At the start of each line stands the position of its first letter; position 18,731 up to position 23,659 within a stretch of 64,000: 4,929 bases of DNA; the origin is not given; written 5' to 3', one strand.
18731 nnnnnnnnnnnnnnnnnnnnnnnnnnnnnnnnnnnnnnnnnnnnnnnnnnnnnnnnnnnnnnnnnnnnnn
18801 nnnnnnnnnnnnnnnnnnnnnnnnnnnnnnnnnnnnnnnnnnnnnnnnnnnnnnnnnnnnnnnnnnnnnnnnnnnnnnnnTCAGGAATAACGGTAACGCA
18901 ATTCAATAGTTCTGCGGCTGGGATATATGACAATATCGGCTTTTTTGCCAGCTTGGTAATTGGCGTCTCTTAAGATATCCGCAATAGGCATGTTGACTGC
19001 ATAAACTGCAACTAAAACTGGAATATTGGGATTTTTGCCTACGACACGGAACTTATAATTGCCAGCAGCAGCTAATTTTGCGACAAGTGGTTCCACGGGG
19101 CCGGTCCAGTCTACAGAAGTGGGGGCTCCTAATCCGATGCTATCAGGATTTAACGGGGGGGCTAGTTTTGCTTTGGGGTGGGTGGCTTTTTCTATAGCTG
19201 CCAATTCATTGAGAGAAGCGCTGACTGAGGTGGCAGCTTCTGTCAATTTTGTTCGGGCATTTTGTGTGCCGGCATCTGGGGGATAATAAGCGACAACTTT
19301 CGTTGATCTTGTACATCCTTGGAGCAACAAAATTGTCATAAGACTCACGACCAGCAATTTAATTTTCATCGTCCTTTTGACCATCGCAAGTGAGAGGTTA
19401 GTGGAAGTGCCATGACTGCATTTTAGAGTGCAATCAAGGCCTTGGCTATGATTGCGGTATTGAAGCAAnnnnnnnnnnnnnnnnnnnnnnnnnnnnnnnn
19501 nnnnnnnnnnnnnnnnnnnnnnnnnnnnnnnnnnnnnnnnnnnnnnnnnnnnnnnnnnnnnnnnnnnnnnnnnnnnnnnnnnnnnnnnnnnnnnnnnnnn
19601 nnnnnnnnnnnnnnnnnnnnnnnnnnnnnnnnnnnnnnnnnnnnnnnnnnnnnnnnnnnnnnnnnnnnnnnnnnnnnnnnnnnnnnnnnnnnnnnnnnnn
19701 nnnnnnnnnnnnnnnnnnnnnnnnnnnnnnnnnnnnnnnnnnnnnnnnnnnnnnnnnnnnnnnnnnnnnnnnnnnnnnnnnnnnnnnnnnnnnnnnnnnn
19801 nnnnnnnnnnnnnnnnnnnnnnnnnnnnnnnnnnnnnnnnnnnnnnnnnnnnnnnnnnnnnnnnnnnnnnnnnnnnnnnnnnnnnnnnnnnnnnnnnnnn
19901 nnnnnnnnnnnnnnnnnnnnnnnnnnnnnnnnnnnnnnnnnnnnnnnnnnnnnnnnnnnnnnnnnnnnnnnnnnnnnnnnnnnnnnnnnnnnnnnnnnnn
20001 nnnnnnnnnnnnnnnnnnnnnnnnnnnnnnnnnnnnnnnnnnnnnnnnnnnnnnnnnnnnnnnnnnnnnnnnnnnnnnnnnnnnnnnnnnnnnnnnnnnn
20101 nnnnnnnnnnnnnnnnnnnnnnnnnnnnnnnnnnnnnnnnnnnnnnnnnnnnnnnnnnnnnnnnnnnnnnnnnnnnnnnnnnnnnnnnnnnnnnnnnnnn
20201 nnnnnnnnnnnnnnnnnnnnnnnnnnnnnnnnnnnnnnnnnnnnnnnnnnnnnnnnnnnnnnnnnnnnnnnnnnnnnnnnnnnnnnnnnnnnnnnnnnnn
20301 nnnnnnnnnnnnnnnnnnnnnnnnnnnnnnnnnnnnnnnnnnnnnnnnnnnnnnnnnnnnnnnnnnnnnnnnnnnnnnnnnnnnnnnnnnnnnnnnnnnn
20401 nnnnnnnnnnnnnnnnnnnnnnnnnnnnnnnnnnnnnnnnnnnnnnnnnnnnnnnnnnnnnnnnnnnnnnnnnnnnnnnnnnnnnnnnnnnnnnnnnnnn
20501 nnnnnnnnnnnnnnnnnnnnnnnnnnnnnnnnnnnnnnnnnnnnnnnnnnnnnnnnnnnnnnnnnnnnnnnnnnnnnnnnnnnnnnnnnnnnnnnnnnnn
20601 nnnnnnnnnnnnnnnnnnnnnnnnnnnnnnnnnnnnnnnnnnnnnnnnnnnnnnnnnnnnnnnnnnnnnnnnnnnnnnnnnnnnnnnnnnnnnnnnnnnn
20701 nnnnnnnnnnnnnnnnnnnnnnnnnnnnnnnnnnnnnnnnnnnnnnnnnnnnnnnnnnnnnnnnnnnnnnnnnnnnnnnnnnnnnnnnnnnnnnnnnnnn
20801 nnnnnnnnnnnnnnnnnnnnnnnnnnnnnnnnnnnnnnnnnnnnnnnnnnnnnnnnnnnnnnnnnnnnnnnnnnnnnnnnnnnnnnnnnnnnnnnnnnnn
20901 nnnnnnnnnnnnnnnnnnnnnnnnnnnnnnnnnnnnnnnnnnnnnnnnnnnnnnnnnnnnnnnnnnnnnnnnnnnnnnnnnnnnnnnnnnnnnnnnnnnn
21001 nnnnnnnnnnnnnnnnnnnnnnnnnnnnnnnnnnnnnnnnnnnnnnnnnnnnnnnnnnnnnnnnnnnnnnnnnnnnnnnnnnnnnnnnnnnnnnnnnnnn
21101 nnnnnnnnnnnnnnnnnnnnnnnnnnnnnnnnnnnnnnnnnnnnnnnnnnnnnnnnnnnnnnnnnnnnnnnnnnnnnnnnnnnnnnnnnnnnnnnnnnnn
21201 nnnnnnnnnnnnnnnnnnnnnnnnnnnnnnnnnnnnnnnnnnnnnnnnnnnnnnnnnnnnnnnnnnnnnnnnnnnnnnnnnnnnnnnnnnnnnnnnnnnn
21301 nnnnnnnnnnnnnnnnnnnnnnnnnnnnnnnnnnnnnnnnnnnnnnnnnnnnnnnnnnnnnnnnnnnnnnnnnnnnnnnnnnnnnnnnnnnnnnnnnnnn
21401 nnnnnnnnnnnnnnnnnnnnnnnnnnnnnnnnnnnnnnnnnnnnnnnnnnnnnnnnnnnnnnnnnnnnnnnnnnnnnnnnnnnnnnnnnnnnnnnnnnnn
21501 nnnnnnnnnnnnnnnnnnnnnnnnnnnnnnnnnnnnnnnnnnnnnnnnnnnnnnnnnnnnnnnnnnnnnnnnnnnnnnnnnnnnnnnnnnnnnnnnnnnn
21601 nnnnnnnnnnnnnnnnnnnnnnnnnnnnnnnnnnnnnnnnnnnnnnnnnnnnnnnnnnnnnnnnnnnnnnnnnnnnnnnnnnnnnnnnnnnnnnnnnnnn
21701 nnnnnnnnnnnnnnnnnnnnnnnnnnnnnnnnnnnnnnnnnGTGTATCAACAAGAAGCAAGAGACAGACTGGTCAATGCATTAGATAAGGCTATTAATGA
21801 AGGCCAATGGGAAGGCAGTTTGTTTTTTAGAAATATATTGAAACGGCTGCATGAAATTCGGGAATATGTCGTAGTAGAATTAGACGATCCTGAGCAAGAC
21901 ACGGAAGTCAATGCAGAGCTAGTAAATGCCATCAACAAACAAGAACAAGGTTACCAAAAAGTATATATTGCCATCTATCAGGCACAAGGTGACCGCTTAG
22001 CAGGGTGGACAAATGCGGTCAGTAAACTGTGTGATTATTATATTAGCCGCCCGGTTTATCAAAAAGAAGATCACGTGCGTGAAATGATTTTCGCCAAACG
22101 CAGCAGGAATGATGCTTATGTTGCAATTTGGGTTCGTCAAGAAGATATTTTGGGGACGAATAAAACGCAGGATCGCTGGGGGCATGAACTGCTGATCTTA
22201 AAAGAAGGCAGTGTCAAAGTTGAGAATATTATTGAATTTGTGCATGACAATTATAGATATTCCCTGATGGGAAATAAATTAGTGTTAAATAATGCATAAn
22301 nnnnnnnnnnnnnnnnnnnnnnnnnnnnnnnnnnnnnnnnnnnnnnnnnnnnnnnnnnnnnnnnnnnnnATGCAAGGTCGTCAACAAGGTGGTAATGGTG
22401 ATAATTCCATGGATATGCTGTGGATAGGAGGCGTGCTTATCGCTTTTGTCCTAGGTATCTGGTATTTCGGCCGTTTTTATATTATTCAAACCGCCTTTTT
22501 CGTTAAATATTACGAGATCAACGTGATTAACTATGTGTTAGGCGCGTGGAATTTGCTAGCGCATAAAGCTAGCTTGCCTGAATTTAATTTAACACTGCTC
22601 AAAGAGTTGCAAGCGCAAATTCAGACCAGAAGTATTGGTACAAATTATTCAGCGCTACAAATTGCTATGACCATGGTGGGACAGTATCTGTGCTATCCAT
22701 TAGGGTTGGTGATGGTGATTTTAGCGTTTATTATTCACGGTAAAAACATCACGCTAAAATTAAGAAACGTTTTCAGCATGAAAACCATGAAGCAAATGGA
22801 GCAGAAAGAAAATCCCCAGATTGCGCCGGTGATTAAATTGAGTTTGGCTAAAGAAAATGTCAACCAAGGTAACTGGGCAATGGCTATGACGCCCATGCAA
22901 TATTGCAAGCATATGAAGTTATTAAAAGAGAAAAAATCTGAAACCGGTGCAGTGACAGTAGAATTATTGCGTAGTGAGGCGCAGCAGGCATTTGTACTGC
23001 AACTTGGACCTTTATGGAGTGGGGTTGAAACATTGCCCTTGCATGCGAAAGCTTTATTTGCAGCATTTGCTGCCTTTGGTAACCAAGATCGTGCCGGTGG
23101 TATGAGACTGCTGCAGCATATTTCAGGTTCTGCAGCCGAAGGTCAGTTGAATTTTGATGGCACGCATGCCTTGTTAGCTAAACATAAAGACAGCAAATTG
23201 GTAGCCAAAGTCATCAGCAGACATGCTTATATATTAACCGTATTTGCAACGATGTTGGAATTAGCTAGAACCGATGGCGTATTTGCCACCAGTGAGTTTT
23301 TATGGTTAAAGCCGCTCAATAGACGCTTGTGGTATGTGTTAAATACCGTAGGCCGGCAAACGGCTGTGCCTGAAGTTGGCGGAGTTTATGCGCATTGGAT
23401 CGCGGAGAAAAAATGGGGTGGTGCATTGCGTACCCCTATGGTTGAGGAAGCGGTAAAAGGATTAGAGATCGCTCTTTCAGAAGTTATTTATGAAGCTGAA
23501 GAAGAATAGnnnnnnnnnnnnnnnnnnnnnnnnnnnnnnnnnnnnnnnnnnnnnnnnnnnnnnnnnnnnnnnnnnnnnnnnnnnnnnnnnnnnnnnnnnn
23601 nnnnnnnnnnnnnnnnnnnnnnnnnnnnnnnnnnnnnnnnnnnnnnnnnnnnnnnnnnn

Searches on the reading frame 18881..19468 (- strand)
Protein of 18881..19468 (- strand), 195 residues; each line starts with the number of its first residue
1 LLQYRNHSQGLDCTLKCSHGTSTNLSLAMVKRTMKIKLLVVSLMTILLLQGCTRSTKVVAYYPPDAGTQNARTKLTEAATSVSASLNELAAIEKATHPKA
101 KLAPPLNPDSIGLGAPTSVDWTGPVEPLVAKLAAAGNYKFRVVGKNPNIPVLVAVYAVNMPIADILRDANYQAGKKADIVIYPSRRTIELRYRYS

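Call 7: search_protein_families(library=ncbifam, proteins=[window:18881-19468:-])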
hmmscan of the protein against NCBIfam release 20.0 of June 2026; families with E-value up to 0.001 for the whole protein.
window:18881-19468:- (195 aa): 1 family
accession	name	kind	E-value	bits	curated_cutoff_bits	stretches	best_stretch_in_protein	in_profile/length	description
NF033882.1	T4SS_lipo_DotD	equivalog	2.9e-53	180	140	1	49-192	1-142/143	type IVB secretion system lipoprotein DotD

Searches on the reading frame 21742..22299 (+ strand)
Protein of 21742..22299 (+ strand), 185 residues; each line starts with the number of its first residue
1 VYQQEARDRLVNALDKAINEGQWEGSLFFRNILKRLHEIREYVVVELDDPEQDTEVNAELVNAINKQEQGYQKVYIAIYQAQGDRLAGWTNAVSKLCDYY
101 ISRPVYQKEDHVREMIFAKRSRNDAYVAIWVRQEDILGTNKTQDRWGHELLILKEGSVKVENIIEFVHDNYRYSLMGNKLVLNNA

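Call 13: search_protein_families(library=ncbifam, proteins=[window:21742-22299:+])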
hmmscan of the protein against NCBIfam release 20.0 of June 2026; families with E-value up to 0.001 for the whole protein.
window:21742-22299:+ (185 aa): 1 family
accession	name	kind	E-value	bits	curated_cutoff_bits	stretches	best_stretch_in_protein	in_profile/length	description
TIGR02527.1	dot_icm_IcmQ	equivalog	4.4e-36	124.3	99.1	1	10-180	2-176/179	Dot/Icm secretion system protein IcmQ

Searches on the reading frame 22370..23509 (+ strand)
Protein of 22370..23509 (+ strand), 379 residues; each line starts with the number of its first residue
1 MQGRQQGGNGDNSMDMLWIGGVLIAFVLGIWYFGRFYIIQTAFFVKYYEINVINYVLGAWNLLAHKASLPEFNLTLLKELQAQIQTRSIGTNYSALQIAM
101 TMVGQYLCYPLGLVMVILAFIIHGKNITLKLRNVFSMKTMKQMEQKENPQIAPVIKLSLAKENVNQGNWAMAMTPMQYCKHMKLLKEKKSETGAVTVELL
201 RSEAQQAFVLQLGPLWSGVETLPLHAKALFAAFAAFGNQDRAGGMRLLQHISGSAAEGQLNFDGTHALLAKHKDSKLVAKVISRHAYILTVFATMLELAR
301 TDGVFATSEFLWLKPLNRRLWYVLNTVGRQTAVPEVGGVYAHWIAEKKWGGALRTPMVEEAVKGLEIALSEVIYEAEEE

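Call 13: search_protein_families(library=ncbifam, proteins=[window:22370-23509:+])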
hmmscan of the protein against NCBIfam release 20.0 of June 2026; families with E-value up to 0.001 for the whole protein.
window:22370-23509:+ (379 aa): 1 family
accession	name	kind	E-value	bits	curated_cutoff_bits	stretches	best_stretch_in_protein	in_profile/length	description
NF033890.1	DotM_IcmP_IVB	equivalog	1.6e-125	418.9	230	1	16-375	2-355/356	type IVB secretion system coupling complex protein DotM/IcmP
